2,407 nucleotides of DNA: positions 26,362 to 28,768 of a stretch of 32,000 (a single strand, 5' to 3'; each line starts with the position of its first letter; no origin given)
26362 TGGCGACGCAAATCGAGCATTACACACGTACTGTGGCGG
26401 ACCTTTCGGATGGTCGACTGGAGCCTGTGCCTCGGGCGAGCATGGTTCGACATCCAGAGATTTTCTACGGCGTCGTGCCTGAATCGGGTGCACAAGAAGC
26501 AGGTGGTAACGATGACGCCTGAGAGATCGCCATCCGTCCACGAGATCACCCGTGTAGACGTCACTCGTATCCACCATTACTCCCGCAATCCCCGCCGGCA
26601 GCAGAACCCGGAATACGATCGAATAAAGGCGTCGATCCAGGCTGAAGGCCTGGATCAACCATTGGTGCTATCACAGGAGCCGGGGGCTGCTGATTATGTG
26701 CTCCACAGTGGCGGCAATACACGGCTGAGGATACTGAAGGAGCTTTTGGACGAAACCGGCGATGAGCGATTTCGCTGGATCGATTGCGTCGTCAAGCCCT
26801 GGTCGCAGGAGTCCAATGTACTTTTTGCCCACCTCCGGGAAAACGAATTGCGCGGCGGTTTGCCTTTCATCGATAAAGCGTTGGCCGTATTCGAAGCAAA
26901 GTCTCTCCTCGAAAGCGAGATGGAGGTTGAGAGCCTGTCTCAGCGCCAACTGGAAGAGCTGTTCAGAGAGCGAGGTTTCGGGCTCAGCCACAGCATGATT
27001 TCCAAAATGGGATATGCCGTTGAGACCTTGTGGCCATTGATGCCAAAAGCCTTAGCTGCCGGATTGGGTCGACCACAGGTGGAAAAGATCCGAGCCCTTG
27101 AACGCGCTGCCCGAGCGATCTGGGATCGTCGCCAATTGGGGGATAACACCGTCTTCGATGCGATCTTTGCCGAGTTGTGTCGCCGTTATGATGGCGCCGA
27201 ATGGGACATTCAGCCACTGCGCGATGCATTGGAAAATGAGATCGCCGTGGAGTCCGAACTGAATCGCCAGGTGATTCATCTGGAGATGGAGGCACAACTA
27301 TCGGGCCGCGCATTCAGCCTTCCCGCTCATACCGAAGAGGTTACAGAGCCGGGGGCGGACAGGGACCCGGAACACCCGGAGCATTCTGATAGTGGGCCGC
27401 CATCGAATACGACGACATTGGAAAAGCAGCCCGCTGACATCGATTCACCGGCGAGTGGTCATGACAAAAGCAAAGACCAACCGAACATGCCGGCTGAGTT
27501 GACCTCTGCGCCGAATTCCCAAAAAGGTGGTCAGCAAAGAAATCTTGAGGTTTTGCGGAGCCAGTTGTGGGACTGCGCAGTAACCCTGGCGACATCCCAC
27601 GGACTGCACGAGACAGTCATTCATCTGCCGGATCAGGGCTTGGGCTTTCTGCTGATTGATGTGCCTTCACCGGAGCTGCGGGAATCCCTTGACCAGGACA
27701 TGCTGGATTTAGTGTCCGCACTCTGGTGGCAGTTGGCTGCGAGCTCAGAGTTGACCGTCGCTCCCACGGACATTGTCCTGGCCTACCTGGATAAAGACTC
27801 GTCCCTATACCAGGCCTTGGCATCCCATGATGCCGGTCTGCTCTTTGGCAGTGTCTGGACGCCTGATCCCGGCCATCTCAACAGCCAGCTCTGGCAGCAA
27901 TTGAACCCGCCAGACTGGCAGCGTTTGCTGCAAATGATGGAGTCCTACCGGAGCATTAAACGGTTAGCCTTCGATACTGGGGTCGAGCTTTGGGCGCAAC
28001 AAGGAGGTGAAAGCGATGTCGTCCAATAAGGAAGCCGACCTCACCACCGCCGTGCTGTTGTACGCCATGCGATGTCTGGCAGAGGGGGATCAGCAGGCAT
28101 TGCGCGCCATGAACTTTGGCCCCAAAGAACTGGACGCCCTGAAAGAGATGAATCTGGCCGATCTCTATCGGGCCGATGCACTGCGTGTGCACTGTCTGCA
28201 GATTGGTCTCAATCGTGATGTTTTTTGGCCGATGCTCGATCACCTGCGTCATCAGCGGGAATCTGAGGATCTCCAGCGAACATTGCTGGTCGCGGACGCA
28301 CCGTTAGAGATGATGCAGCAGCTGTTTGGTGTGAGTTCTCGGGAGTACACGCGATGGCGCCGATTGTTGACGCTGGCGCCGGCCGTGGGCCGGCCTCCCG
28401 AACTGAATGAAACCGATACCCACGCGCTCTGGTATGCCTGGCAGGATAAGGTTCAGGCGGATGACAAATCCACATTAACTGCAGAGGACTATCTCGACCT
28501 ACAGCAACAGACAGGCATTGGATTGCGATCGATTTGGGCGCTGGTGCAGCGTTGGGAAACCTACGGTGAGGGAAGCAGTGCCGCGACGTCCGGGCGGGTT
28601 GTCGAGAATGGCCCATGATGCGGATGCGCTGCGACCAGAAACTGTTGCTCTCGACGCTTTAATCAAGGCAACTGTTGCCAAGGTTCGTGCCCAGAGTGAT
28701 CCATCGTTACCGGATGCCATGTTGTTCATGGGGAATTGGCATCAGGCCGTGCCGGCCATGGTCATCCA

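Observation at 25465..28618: Lambda-like, probably SOS-cleavable switch wired directly to a ParB-like/DUF2857 (BisD/BisC-like) pair: a control layout I do not recognise as described for this ICE family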

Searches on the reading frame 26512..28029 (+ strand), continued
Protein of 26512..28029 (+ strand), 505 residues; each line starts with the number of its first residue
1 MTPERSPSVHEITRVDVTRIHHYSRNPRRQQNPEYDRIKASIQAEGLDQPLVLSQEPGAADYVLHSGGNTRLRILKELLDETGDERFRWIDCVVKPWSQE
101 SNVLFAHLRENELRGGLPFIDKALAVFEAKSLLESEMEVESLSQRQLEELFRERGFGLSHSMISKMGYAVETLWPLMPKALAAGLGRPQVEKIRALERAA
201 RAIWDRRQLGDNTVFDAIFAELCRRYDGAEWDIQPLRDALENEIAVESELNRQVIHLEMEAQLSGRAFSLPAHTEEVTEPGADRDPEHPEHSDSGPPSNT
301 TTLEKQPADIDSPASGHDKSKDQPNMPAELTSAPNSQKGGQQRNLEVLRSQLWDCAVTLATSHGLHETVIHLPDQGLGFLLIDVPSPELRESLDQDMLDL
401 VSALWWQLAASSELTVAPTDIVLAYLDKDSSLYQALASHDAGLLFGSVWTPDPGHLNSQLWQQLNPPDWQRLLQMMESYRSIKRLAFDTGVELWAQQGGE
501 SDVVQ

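Call 34: get_annotated_region(hit=H16, flank=6000)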
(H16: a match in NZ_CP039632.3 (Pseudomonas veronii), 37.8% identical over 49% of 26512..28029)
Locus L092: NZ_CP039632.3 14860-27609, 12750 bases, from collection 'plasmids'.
description: Pseudomonas veronii strain Pvy plasmid unnamed, complete sequence
organism: Pseudomonas veronii (NCBI taxid 76761)
taxonomy: Bacteria; Pseudomonadota; Gammaproteobacteria; Pseudomonadales; Pseudomonadaceae; Pseudomonas; Pseudomonas veronii
host: -; source: Bacterial culture,sediment; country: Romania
typing (MOB-suite, as given by PLSDB): conjugative; replicon IncP; relaxase MOBH; mating-pair formation MPF_G
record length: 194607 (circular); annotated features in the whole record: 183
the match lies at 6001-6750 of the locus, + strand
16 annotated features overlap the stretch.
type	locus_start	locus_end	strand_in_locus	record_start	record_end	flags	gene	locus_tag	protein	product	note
CDS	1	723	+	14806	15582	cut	-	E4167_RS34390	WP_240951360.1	hypothetical protein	-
CDS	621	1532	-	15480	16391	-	-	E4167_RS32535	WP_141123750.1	LysR family transcriptional regulator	-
CDS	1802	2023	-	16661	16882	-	-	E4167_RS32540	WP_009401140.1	hypothetical protein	-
CDS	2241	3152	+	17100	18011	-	-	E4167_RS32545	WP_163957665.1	LysR family transcriptional regulator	GO:0006355 - regulation of DNA-templated transcription [Evidence IEA]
CDS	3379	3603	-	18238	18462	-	-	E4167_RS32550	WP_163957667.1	hypothetical protein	-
CDS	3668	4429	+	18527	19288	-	-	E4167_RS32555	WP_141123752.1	ATP-binding protein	-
CDS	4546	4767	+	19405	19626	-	-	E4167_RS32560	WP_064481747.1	AlpA family transcriptional regulator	-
CDS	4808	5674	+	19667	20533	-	-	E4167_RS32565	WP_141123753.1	ParA family protein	-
CDS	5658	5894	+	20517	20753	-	-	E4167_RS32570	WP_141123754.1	type II toxin-antitoxin system HicA family toxin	-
CDS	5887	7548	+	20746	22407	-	-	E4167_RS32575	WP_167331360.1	ParB family protein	-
CDS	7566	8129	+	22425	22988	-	-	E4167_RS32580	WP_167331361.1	DUF2857 domain-containing protein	-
CDS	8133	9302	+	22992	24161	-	-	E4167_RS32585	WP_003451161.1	STY4528 family pathogenicity island replication protein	-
CDS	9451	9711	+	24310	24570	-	-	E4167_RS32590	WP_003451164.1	hypothetical protein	-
CDS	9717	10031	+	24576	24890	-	-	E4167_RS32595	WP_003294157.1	type II toxin-antitoxin system RelE/ParE family toxin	GO:0030541 - plasmid partitioning [Evidence IEA]; GO:0051290 - protein heterotetramerization [Evidence IEA]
CDS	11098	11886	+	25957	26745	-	-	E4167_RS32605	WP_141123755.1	PFL_4669 family integrating conjugative element protein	-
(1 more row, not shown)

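Call 47: search_protein_families(library=pfam, proteins=[L057:5295-5975:+, L057:4945-5274:+, L057:4068-4679:-, L068:5268-5942:+, L072:4935-5612:+, L079:5132-5941:+, L049:5269-5535:-, L053:5333-5668:-, L062:5595-5924:+, L078:4044-4664:-], max_evalue=0.01)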
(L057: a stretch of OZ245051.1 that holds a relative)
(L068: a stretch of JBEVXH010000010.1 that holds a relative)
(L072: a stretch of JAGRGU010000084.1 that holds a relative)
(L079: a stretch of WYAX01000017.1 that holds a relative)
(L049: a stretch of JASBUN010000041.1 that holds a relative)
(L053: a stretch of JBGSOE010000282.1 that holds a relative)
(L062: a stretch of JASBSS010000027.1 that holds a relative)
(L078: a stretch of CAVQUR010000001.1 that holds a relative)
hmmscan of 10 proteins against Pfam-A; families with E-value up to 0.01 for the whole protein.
L057:5295-5975:+ (226 aa): 1 family
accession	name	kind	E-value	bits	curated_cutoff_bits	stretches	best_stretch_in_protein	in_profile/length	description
PF05280.16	FlhC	-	1.3e-16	61.3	27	1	29-163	7-145/173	Flagellar transcriptional activator (FlhC)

L057:4945-5274:+ (109 aa): 1 family
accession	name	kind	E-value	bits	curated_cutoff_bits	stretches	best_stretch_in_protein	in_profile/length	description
PF05247.18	FlhD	-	4.2e-05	24.2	27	1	15-78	8-71/102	Flagellar transcriptional activator (FlhD)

L057:4068-4679:- (203 aa): 2 families
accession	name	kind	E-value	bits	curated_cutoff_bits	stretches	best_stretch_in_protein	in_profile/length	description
PF13305.11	TetR_C_33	-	1.8e-12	48.2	26.8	1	89-189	2-99/103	Tetracyclin repressor-like, C-terminal domain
PF00440.29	TetR_N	-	7.1e-08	32.6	24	1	17-59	2-44/47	Bacterial regulatory proteins, tetR family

L068:5268-5942:+ (224 aa): 3 families
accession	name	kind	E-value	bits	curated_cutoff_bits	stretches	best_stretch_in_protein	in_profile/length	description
PF05280.16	FlhC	-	1.7e-17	64.2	27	1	27-164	5-146/173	Flagellar transcriptional activator (FlhC)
PF23477.1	zf_Tbcl_2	-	0.0033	17.5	27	1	178-211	2-37/37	Probable treble clef zinc finger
PF23568.1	ARM_LIN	-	0.0097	15.6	27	0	105-160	122-178/230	E3 ubiquitin-protein ligase LIN-like, ARM repeat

L072:4935-5612:+ (225 aa): 3 families
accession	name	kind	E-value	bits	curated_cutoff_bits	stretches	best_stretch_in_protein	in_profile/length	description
PF07022.19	Phage_CI_repr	-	5e-08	33.6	22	1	24-84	4-63/65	Bacteriophage CI repressor helix-turn-helix domain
PF01381.28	HTH_3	-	1.2e-06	28.9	23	1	34-78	9-55/55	Helix-turn-helix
PF12844.13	HTH_19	-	1.7e-05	25.1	30.2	1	25-83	3-63/64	Helix-turn-helix domain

L079:5132-5941:+ (269 aa): 0 families

L049:5269-5535:- (88 aa): 0 families

L053:5333-5668:- (111 aa): 0 families

L062:5595-5924:+ (109 aa): 0 families

L078:4044-4664:- (206 aa): 2 families
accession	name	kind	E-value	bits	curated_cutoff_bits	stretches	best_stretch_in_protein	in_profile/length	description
PF13305.11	TetR_C_33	-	4e-10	40.7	26.8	1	89-174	2-86/103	Tetracyclin repressor-like, C-terminal domain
PF00440.29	TetR_N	-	3.1e-05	24.1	24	1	17-61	2-46/47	Bacterial regulatory proteins, tetR family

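Call 67: get_annotated_region(hit=H2, flank=5000)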
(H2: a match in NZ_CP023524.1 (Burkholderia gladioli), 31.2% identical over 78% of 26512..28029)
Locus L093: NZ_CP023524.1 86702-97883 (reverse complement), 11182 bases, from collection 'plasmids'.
description: Burkholderia gladioli pv. gladioli strain FDAARGOS_389 plasmid unnamed, complete sequence
organism: Burkholderia gladioli (NCBI taxid 32009)
taxonomy: Bacteria; Pseudomonadota; Betaproteobacteria; Burkholderiales; Burkholderiaceae; Burkholderia; Burkholderia gladioli
host: -; source: Onion,onion; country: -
typing (MOB-suite, as given by PLSDB): mobilizable; relaxase MOBH
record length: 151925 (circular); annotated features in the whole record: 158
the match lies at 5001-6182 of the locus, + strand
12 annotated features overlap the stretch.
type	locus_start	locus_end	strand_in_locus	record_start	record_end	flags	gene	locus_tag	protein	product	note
CDS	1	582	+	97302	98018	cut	-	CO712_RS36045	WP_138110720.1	DUF4400 domain-containing protein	-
CDS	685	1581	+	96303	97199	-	-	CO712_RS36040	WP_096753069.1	LysR substrate-binding domain-containing protein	-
CDS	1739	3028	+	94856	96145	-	-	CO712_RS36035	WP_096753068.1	MFS transporter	GO:0055085 - transmembrane transport [Evidence IEA]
CDS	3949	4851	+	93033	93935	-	-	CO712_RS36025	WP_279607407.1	ParA family protein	-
CDS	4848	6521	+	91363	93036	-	-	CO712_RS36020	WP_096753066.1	ParB family protein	-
CDS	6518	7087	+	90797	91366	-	-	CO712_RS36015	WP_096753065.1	hypothetical protein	-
CDS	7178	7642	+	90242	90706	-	-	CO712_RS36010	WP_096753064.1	hypothetical protein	-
CDS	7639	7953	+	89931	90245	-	-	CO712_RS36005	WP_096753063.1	hypothetical protein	-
CDS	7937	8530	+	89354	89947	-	-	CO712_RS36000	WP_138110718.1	hypothetical protein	-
CDS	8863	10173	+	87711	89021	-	-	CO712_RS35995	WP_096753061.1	site-specific DNA-methyltransferase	GO:0009307 - DNA restriction-modification system [Evidence IEA]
CDS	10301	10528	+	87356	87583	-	-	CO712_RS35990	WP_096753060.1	hypothetical protein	-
CDS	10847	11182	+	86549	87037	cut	-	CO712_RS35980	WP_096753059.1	hypothetical protein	-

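Call 68: get_annotated_region(hit=H5, flank=5000)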
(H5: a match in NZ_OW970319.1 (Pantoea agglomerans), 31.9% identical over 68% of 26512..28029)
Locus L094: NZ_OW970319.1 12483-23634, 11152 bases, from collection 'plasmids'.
description: Pantoea agglomerans strain DAPP-PG734 plasmid P4, complete sequence
organism: Pantoea agglomerans (NCBI taxid 549)
taxonomy: Bacteria; Pseudomonadota; Gammaproteobacteria; Enterobacterales; Erwiniaceae; Pantoea; Pantoea agglomerans
host: -; source: Olive knot caused by Pseudomonas savastanoi pv. savastanoi; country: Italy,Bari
typing (MOB-suite, as given by PLSDB): conjugative; replicon IncN; relaxase MOBH; mating-pair formation MPF_G
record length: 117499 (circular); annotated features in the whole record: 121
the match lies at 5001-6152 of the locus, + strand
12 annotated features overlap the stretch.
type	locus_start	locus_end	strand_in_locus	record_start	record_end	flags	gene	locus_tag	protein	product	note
CDS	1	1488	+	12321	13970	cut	-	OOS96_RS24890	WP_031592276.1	TraI domain-containing protein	-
CDS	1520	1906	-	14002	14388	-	-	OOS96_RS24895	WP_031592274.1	acyl-CoA thioesterase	-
CDS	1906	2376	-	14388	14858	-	-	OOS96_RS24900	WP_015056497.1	hypothetical protein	-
CDS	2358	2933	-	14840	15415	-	-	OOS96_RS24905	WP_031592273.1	hypothetical protein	-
CDS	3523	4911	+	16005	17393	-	dnaB-PI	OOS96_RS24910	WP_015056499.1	SPI-7-type island replicative DNA helicase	-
CDS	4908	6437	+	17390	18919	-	-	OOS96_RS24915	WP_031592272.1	ParB family protein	-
CDS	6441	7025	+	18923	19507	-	-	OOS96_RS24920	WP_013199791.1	DUF2857 domain-containing protein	-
CDS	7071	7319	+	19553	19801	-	-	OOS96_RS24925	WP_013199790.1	hypothetical protein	-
CDS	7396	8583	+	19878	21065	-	-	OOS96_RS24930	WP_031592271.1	STY4528 family pathogenicity island replication protein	-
CDS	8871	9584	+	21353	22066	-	-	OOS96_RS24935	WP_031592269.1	PFL_4669 family integrating conjugative element protein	-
CDS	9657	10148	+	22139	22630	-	-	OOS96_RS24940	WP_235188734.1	hypothetical protein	-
CDS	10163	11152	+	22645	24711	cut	-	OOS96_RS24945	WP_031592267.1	DNA topoisomerase III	GO:0051304 - chromosome separation [Evidence IEA]; GO:0006310 - DNA recombination [Evidence IEA]; GO:0006265 - DNA ...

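Call 85: predict_structure(alignment_id=A1)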
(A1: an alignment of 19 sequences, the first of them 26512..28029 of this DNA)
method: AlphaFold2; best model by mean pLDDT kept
length: 505 residues; sequences in the alignment: 19
mean_pLDDT: 80.2   pTM: 0.51
mean pLDDT of the five models: 80.2, 78.4, 78.4, 77.4, 73.7
residues with pLDDT >= 90: 278; 70-90: 133; 50-70: 9; < 50: 85
segments of 3 or more residues with pLDDT < 50: 1-9, 272-339, 498-505
pLDDT, mean of each block of 10 residues (from residue 1): 42 91 86 89 91 90 89 95 93 89 90 85 93 94 92 89 94 95 91 96 93 96 93 94 94 92 82 36 31 31 30 27 30 35 83 95 93 92 89 88 93 88 91 90 82 79 90 92 88 67 30
secondary structure, 60 per line:
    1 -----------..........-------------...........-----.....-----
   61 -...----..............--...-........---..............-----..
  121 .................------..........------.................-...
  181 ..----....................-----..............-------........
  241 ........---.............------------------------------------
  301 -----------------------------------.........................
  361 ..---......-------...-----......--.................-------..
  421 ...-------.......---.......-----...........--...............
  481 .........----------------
elements in order: E12-16 H35-45 E51-55 E62-64 H69-82 E89-96 H100-113 H119-137 H144-153 H160-176 H178-182 H187-206 H212-225 H233-248 H252-264 H336-362 E369-371 E379-381 H387-392 H395-411 H419-423 H431-437 H441-447 H453-463 H466-489

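Call 89: fold_search(model_id=the predicted structure, library=pdb)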
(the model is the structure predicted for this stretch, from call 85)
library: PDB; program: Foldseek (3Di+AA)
matches with E <= 10: 108; with E <= 0.001: 21
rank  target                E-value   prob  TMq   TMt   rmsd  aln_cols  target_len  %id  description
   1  7nfu_B                2.0e-05  1.00  0.28  0.55   6.3       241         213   20  Crystal structure of C-terminally truncated Geobacillus thermoleovorans nucleoid occlusion protein Noc (released 2021-02-17)
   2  7ol9_B                2.2e-05  1.00  0.18  0.43  15.1       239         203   19  Crystal structure of C-terminally truncated Bacillus subtilis nucleoid occlusion protein (Noc) complexed to the Noc-bi (released 2022-03-09)
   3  7bnk_A                2.5e-05  1.00  0.17  0.42  14.9       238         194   17  Crystal structure of ParB from Myxococcus xanthus bound to CDP and Monothiophosphate (released 2021-09-08)
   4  7nfu_A                2.6e-05  1.00  0.27  0.52   6.3       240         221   20  Crystal structure of C-terminally truncated Geobacillus thermoleovorans nucleoid occlusion protein Noc (released 2021-02-17)
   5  7ng0                  2.8e-05  1.00  0.18  0.44  15.1       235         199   21  Crystal structure of N- and C-terminally truncated Geobacillus thermoleovorans nucleoid occlusion protein Noc (released 2021-02-17)
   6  7ol9_A                2.8e-05  1.00  0.15  0.35  12.9       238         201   19  Crystal structure of C-terminally truncated Bacillus subtilis nucleoid occlusion protein (Noc) complexed to the Noc-bi (released 2022-03-09)
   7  7bnr_A                3.5e-05  1.00  0.17  0.42  14.8       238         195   17  Crystal structure of a ParB Q52A mutant from Myxococcus xanthus bound to CTPyS (released 2021-09-08)
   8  7bnk_B                3.7e-05  1.00  0.17  0.43  15.0       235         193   17  Crystal structure of ParB from Myxococcus xanthus bound to CDP and Monothiophosphate (released 2021-09-08)
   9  7bnr_B                4.3e-05  1.00  0.17  0.41  15.3       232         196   17  Crystal structure of a ParB Q52A mutant from Myxococcus xanthus bound to CTPyS (released 2021-09-08)
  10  8qa9_A                5.6e-05  1.00  0.25  0.54  10.6       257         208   17  Crystal structure of the RK2 plasmid encoded co-complex of the C-terminally truncated transcriptional repressor protei (released 2024-02-21)
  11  7o0n_A                1.1e-04  1.00  0.17  0.42  15.1       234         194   16  Crystal structure of a ParB E93A mutant from Myxococcus xanthus bound to CDP and monothiophosphate (released 2021-09-15)
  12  8qa9_B                1.3e-04  1.00  0.28  0.56   6.3       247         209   17  Crystal structure of the RK2 plasmid encoded co-complex of the C-terminally truncated transcriptional repressor protei (released 2024-02-21)
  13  6sdk_B                1.8e-04  1.00  0.17  0.42  15.4       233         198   16  Crystal structure of bacterial ParB dimer bound to CDP (released 2019-10-23)
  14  8qa8_C                2.3e-04  1.00  0.16  0.38  15.3       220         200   18  Crystal structure of the C-terminally truncated transcriptional repressor protein KorB from the RK2 plasmid complexed  (released 2024-02-21)
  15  7bm8_A                2.4e-04  1.00  0.18  0.46  15.0       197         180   18  Crystal structure of the C-terminally truncated chromosome-partitioning protein ParB from Caulobacter crescentus compl (released 2021-04-28)
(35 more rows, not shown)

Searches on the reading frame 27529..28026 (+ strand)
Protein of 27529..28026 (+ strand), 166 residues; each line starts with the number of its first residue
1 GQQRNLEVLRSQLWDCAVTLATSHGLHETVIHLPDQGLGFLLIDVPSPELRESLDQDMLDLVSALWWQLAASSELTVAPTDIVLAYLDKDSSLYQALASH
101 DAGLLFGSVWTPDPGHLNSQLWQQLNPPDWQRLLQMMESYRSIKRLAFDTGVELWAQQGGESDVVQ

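Call 66: search_dna_similar(query=window:27529-28026:+, collection=plasmids, mode=protein, max_rows=20, max_evalue=1)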
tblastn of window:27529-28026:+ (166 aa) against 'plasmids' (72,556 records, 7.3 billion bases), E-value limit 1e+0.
No match.

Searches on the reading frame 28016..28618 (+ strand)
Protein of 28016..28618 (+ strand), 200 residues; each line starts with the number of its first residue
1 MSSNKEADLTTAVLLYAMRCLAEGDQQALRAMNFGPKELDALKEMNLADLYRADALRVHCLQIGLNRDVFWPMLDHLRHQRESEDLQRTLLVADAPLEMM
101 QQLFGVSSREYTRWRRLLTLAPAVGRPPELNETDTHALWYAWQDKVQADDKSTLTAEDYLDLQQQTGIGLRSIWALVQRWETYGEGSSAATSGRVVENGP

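Call 3: search_protein_families(library=pfam, proteins=[window:28016-28618:+], max_evalue=0.01)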
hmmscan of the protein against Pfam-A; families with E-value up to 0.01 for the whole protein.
window:28016-28618:+ (200 aa): 1 family
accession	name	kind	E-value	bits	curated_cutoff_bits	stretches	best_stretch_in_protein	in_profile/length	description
PF11198.13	DUF2857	-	1.7e-57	194.3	36.8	1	10-182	1-173/174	Protein of unknown function (DUF2857)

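Call 4: search_protein_families(library=ncbifam, proteins=[window:28016-28618:+], max_evalue=0.01)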
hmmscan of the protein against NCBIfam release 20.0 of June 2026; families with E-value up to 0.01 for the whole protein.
window:28016-28618:+ (200 aa): 0 families
